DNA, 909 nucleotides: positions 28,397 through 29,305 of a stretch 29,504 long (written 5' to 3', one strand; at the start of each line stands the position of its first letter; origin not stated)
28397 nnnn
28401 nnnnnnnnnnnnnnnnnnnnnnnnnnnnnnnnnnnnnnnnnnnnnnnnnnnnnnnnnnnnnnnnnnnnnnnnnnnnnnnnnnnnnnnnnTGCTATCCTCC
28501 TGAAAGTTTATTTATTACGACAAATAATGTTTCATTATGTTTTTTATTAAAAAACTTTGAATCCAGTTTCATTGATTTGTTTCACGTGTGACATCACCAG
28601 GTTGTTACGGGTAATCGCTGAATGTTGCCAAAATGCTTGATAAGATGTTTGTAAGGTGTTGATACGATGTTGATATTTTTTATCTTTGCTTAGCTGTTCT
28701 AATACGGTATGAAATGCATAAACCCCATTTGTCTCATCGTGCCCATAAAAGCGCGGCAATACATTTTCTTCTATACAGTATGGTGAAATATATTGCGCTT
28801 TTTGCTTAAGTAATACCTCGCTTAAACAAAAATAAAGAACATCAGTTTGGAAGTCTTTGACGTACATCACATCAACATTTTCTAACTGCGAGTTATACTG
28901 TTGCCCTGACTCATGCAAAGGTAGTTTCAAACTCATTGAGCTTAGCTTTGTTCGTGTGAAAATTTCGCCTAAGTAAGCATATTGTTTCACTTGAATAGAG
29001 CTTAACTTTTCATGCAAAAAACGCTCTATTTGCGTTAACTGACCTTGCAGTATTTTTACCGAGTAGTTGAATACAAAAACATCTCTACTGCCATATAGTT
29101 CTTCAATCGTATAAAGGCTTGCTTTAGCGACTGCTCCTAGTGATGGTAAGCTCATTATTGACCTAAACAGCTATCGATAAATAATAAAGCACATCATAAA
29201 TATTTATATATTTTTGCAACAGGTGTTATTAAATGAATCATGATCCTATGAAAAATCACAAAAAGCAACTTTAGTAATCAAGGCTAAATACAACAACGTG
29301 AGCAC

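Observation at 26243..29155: Two-gene module: small HEPN-motif candidate plus a 748-aa DUF262 protein without an obvious DUF1524 nuclease, a candidate uncharacterised defence system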

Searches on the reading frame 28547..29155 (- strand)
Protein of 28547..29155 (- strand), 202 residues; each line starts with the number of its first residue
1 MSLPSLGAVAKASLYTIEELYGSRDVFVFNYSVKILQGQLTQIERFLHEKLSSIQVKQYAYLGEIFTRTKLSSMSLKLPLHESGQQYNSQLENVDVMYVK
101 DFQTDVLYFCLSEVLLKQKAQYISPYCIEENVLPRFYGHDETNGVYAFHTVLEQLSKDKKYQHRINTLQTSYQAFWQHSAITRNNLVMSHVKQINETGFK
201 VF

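Call 3: search_protein_families(library=pfam, proteins=[window:28547-29155:-], max_evalue=1)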
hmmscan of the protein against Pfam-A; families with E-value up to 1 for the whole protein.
window:28547-29155:- (202 aa): 2 families
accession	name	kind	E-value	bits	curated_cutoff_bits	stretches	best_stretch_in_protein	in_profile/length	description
PF24827.1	AstE_AspA_cat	-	0.028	14.4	25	1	140-185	14-59/192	Succinylglutamate desuccinylase/Aspartoacylase catalytic domain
PF08519.17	RFC1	-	0.079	13.5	23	1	130-174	27-71/158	Replication factor RFC1 C terminal domain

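Call 4: search_protein_families(library=padloc, proteins=[window:28547-29155:-], max_evalue=1)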
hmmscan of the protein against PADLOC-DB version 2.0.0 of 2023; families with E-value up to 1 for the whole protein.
window:28547-29155:- (202 aa): 0 families

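Call 5: search_protein_families(library=ncbifam, proteins=[window:28547-29155:-], max_evalue=1)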
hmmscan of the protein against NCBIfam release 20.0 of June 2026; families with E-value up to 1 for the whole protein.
window:28547-29155:- (202 aa): 0 families

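Call 9: find_encoding_contigs(protein=window:28547-29155:-, flank=10000, max_places=6)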
Protein window:28547-29155:- (202 aa): no gene with exactly this product is on record in the collection.

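Call 10: find_homologous_proteins(query=window:28547-29155:-, max_evalue=0.001)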
Query window:28547-29155:- (202 aa): 2 proteins with E <= 0.001 among 77 candidates.
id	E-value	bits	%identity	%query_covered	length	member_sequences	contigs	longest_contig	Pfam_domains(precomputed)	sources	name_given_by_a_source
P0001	5.6e-128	442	100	100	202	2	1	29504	-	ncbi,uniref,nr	ncbi:hypothetical protein [Fastidiosibacter lacustris]|uniref:hypothetical protein n=1 Tax=Fastidios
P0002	1.6e-57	213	52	100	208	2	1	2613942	-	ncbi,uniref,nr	ncbi:hypothetical protein [Cysteiniphilum sp. QT6929]|uniref:hypothetical protein n=1 Tax=Cysteiniph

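Call 25: find_encoding_contigs(protein=P0002, flank=10000, max_places=4)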
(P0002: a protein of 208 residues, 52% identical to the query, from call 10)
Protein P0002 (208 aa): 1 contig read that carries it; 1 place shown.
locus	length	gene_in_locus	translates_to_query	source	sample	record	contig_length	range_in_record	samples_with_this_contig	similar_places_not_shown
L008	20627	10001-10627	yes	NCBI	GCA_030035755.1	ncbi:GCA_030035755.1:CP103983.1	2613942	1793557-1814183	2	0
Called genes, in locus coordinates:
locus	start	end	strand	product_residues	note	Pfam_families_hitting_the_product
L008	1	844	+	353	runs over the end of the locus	PF01264:Chorismate_synt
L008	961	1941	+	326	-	-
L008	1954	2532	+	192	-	PF04011:LemA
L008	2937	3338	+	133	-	PF04480:DUF559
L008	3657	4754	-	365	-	PF01420:Methylase_S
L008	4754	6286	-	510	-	PF12161:HsdM_N, PF02384:N6_Mtase, PF07669:Eco57I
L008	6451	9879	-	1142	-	PF13643:DUF4145 (faint), PF04313:HSDR_N, PF04851:ResIII, PF00270:DEAD (weak), PF18766:SWI2_SNF2, PF08463:EcoEI_R_C (weak)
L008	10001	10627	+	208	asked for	-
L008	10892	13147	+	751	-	PF03235:GmrSD_N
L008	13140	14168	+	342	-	PF13280:WYL, PF25583:WCX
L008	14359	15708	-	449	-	PF10396:TrmE_N, PF12631:MnmE_helical, PF00350:Dynamin_N (faint), PF01926:MMR_HSR1, PF02421:FeoB_N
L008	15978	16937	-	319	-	PF01207:Dus, PF01180:DHO_dh (faint)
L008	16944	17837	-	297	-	PF06325:PrmA, PF05175:MTS, PF13649:Methyltransf_25 (weak), PF13847:Methyltransf_31 (weak)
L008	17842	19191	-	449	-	PF00289:Biotin_carb_N, PF02655:ATP-grasp_3 (weak), PF02222:ATP-grasp, PF02786:CPSase_L_D2, PF07478:Dala_Dala_lig_C, PF02785:Biotin_carb_C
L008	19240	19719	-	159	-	PF25917:BSH_RND (faint), PF25984:BSH_YknX (faint), PF00364:Biotin_lipoyl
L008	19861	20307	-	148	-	PF01220:DHquinase_II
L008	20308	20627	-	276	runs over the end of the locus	PF00149:Metallophos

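Call 33: search_protein_representatives(alignment_id=A2)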
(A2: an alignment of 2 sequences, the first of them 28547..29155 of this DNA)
Query: 2 sequences, 209 profile positions. Proteins with E-value up to 0.001 (for the whole library): 2; up to 1e-10: 2; up to 1e-30: 1. The best 2 are listed.
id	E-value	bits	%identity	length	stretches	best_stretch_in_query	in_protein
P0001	1.2e-118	410.8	-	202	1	1-203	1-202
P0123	1.4e-22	97.0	-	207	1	1-201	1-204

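Call 35: find_encoding_contigs(protein=P0123, flank=10000, max_places=4)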
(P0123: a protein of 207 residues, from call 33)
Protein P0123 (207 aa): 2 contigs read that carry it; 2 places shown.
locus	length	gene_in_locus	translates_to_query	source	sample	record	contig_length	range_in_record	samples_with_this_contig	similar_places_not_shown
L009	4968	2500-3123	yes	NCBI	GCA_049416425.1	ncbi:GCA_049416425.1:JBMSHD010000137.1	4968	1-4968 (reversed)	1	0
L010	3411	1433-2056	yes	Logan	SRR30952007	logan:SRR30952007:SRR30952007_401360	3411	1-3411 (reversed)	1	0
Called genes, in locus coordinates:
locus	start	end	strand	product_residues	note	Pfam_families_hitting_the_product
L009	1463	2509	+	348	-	PF13280:WYL, PF25583:WCX (weak)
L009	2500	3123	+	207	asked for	-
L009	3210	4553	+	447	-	PF03235:GmrSD_N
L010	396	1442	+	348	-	PF13280:WYL, PF25583:WCX (weak)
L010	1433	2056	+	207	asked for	-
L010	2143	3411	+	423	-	?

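Call 46: predict_structure(alignment_id=A4)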
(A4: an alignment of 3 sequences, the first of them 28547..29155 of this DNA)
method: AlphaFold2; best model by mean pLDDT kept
length: 202 residues; sequences in the alignment: 3
mean_pLDDT: 70.9   pTM: 0.72
mean pLDDT of the five models: 70.9, 35.1, 34.2, 31.1, 30.8
residues with pLDDT >= 90: 4; 70-90: 119; 50-70: 42; < 50: 37
segments of 3 or more residues with pLDDT < 50: 1-11, 71-90, 125-130
pLDDT, mean of each block of 10 residues (from residue 1): 34 64 78 86 85 71 76 43 45 70 87 76 53 78 79 89 89 79 74 65 58
secondary structure, 60 per line:
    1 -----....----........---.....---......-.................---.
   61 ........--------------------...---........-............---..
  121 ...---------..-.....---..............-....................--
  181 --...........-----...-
elements in order: H6-9 E14-16 H17-21 E25-29 H33-38 H40-56 E60-68 E95-102 H104-115 E136-140 E144-147 H148-157 H159-178 E186-193 E199-201

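Call 52: fold_search(model_id=the predicted structure, library=pdb)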
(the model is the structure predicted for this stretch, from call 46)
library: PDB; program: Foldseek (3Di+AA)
matches with E <= 10: 51; with E <= 0.001: 0
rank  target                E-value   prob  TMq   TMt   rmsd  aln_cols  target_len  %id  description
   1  7drr_A                6.0e-02  0.66  0.37  0.13  10.1       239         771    9  Structure of SspE-R100A protein (released 2022-06-29)
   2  6jiv_C                8.2e-02  0.54  0.28  0.13   6.0       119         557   13  SspE crystal structure (released 2020-03-25)
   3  6jiv_A                2.6e-01  0.33  0.27  0.12   7.4       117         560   11  SspE crystal structure (released 2020-03-25)
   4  8jnd_L                9.1e-01  0.03  0.17  0.16  16.9       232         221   10  The cryo-EM structure of the nonameric RAD51 ring bound to the nucleosome with the linker DNA binding (released 2024-03-27)
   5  2phz                  1.4e+00  0.02  0.13  0.11  19.0       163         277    7  Crystal structure of Iron-uptake system-binding protein FeuA from Bacillus subtilis. Northeast Structural Genomics targe (released 2007-04-24)
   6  8pj1_x                3.2e+00  0.02  0.10  0.06  12.8        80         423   15  Structure of human 48S translation initiation complex in open codon scanning state (48S-1) (released 2024-08-14)
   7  2jac                  3.4e+00  0.01  0.11  0.17  13.7       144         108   10  Glutaredoxin Grx1p C30S mutant from yeast (released 2006-12-11)
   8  2wi8                  3.4e+00  0.01  0.13  0.10  18.0       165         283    6  Crystal structure of the triscatecholate siderophore binding protein FeuA from Bacillus subtilis (released 2009-09-22)
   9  4fz2_A                3.9e+00  0.03  0.15  0.09  12.4       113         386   12  Crystal structure of the fourth type of archaeal tRNA splicing endonuclease from Candidatus Micrarchaeum acidiphilum A (released 2012-09-12)
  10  9q29_X                4.1e+00  0.01  0.16  0.14  18.7       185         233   10  DX2-CX3 structure capping RAD51 filament (released 2026-03-04)
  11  5tec_A                4.4e+00  0.02  0.15  0.19  16.7       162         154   14  Crystal structure of the TIR domain from the Arabidopsis thaliana NLR protein SNC1 (released 2017-02-01)
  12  6mws                  4.6e+00  0.01  0.11  0.18  13.1       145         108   12  crystal structure of the reduced Grx1 from Saccharomyces cerevisiae (released 2019-05-15)
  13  9nbl                  4.6e+00  0.01  0.12  0.06  17.9       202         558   11  Open conformation of ArsA from L. ferriphilum in complex with MgADP determined in the presence of arsenite (released 2025-08-20)
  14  1ofv                  4.9e+00  0.01  0.14  0.16  16.5       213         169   11  FLAVODOXIN FROM ANACYSTIS NIDULANS: REFINEMENT OF TWO FORMS OF THE OXIDIZED PROTEIN (released 1994-01-31)
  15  5jji_A                4.9e+00  0.01  0.12  0.08  17.6       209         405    8  Rho transcription termination factor bound to rU7 and 6 ADP-BeF3 molecules (released 2016-11-16)
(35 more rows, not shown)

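Call 72: search_protein_families(library=padloc, proteins=[L008:13140-14168:+, L009:1463-2509:+, L008:10001-10627:+, P0123], max_evalue=0.01)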
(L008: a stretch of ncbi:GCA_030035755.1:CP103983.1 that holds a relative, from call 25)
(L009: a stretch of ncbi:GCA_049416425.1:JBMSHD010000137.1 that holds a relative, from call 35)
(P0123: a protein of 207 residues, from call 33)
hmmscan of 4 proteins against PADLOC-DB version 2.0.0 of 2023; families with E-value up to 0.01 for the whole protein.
L008:13140-14168:+ (342 aa): 3 families
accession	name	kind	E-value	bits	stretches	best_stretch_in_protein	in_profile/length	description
PDLC01652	WYL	-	1.3e-24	85.4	1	154-337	13-161/162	"CAS-I,CAS-II,CAS-III,CAS-IV,CAS-V,CAS-VI; associated_signaling"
PDLC01766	Cas3c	-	7.1e-17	58.9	1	59-339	43-314/1009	-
PDLC01457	WYL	-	5.1e-14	50.4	1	26-325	15-228/229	"CAS-I,CAS-II,CAS-III,CAS-IV,CAS-V,CAS-VI; associated_signaling"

L009:1463-2509:+ (348 aa): 3 families
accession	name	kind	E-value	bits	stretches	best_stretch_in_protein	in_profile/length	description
PDLC01652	WYL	-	1.6e-23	81.8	1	151-333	17-161/162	"CAS-I,CAS-II,CAS-III,CAS-IV,CAS-V,CAS-VI; associated_signaling"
PDLC01457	WYL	-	5.5e-16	56.9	1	5-320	3-227/229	"CAS-I,CAS-II,CAS-III,CAS-IV,CAS-V,CAS-VI; associated_signaling"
PDLC01766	Cas3c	-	1e-13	48.5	1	37-337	31-316/1009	-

L008:10001-10627:+ (208 aa): 0 families

P0123 (207 aa): 0 families

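Call 82: search_protein_families(library=phrogs, proteins=[window:28547-29155:-, P0002, P0123], max_evalue=1)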
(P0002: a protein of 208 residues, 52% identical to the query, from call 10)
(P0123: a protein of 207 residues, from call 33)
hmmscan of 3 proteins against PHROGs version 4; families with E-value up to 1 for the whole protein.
window:28547-29155:- (202 aa): 0 families

P0002 (208 aa): 1 family
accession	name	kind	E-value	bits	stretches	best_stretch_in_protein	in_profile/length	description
phrog_22103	-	unknown function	0.14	13.4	1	149-182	11-44/66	-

P0123 (207 aa): 0 families

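Call 83: fold_search(model_id=the predicted structure, library=viral)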
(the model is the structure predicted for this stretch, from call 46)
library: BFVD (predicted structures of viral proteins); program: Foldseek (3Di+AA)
matches with E <= 10: 73; with E <= 0.001: 0
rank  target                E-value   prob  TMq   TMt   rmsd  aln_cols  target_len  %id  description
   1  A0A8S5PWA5            1.8e-02  0.85  0.40  0.13   7.0       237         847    8  DUF262 domain-containing protein [Siphoviridae sp. ctg0K17]
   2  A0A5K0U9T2            3.7e-02  0.51  0.29  0.09  12.5       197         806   12  DUF262 domain-containing protein [Yasminevirus sp. GU-2018]
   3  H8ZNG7                9.0e-01  0.02  0.11  0.09  18.4       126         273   10  Uncharacterized protein [Synechococcus phage metaG-MbCM1]
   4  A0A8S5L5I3            1.0e+00  0.04  0.14  0.17  13.3       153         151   10  Uncharacterized protein [ssRNA phage SRR6253161_2]
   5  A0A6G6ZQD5            1.5e+00  0.01  0.12  0.10  16.7       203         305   11  (no name in the UniProt tables at hand)
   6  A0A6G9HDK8            1.5e+00  0.01  0.13  0.07  21.8       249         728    9  Packaging ATPase [Panulirus argus virus 1]
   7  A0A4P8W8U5            1.6e+00  0.03  0.14  0.20  13.6       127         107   11  (no name in the UniProt tables at hand)
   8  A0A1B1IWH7            1.8e+00  0.02  0.12  0.15  22.8       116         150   13  (no name in the UniProt tables at hand)
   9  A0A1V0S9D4            1.8e+00  0.01  0.12  0.15  14.3       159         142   10  Uncharacterized protein [Catovirus CTV1]
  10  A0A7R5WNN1            2.0e+00  0.01  0.14  0.11  19.8       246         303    7  DNA packaging protein OPG160 [Diachasmimorpha longicaudata entomopoxvirus]
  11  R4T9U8                2.2e+00  0.01  0.16  0.12  20.7       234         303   10  (no name in the UniProt tables at hand)
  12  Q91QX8                2.5e+00  0.01  0.14  0.11  19.1       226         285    8  Genome polyprotein (Fragment) [Echovirus E30]
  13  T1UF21                2.7e+00  0.03  0.14  0.16  16.7       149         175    6  Putative Y2 protein [Human respirovirus 1]
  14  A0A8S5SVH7            2.7e+00  0.03  0.23  0.08  17.2       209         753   12  DUF262 domain-containing protein [Siphoviridae sp. ctqPo10]
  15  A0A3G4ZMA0            2.7e+00  0.01  0.17  0.08  18.2       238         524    9  DUF229 domain-containing protein [Terrestrivirus sp.]
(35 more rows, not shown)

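Call 90: find_related_loci(query=A4, collection=viral_contigs, flank=8000)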
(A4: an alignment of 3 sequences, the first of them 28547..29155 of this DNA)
Query A4 (202 aa) in viral_contigs; peptide patterns used: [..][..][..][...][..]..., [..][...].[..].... (x = any residue, [..] = any of these).
166 stretches matched a pattern, but none encodes a relative of the query by tblastn (E <= 1e-3).

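Call 96: find_homologous_proteins(query=L008:13140-14168:+, max_evalue=0.00001)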
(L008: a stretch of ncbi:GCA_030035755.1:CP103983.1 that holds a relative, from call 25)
Query L008:13140-14168:+ (342 aa): 2 proteins with E <= 0.00001 among 2798 candidates.
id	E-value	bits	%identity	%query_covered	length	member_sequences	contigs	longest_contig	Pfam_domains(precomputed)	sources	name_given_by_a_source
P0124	4.1e-228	774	100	100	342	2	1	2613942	PF13280.13,PF25583.2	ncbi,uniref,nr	ncbi:WYL domain-containing protein [Cysteiniphilum sp. QT6929]|uniref:helix-turn-helix transcription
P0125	2.8e-197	673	84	100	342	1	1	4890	PF13280.13,PF25583.2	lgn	-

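Call 98: search_solved_structures(query=L008:13140-14168:+, max_evalue=0.01)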
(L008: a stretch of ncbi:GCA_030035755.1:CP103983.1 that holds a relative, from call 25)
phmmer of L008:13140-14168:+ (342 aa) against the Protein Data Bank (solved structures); distinct sequences matched with E-value up to 0.01: 5.
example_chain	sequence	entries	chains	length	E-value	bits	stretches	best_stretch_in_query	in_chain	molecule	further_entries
7u02_B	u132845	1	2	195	4.9e-09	39.2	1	160-336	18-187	WYL domain-containing protein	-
7tzv_A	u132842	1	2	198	5.1e-09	39.1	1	160-336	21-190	WYL domain-containing protein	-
9cu3_B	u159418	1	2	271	1.2e-08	37.9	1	160-336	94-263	WYL domain-containing protein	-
9pfq_Q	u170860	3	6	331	2e-08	37.2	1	160-336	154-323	WYL domain-containing protein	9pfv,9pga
8tp8_A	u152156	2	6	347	2.2e-08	37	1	160-336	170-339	DeoR-family transcriptional regulator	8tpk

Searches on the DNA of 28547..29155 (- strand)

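Call 86: search_rna_families(sources=[L009, L010], threshold=gathering)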
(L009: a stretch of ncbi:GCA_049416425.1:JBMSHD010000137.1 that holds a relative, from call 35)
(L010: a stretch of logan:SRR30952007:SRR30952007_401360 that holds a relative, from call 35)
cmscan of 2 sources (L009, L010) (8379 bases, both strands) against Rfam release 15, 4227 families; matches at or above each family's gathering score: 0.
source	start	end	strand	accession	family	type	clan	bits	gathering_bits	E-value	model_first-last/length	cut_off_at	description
